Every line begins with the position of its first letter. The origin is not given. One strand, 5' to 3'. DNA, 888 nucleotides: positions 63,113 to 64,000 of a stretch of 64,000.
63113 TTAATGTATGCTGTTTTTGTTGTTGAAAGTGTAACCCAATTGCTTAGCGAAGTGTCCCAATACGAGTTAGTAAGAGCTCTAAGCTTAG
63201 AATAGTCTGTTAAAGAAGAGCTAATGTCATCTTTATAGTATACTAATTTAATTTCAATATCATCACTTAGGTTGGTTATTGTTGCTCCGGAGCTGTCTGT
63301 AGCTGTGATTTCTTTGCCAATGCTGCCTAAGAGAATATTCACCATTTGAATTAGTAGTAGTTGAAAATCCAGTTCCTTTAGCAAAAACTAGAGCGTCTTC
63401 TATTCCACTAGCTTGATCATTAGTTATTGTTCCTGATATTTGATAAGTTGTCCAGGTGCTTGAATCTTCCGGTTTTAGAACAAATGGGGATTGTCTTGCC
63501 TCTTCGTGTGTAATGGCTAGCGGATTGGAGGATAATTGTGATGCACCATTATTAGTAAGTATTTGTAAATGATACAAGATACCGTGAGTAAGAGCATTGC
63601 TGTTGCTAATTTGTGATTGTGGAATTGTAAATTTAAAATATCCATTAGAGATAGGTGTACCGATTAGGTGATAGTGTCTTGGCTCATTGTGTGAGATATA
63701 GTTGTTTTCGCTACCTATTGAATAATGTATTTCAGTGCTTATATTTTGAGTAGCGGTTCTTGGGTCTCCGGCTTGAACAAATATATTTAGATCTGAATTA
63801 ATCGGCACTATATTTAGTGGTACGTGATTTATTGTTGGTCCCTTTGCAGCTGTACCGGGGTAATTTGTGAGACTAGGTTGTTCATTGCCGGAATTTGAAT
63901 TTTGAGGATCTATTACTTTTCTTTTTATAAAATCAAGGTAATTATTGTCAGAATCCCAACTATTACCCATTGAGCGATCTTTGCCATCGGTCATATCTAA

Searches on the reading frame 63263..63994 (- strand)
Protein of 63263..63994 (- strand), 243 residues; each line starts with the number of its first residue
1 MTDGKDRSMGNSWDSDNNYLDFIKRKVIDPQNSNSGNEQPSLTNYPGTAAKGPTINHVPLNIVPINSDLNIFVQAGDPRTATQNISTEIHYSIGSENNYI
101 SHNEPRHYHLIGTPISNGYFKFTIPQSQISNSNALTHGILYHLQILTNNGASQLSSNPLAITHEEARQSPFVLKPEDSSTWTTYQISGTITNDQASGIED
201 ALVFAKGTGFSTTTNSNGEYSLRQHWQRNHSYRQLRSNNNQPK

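Call 32: find_encoding_contigs(protein=window:63263-63994:-, flank=10000, max_places=6)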
Protein window:63263-63994:- (243 aa): no gene with exactly this product is on record in the collection.
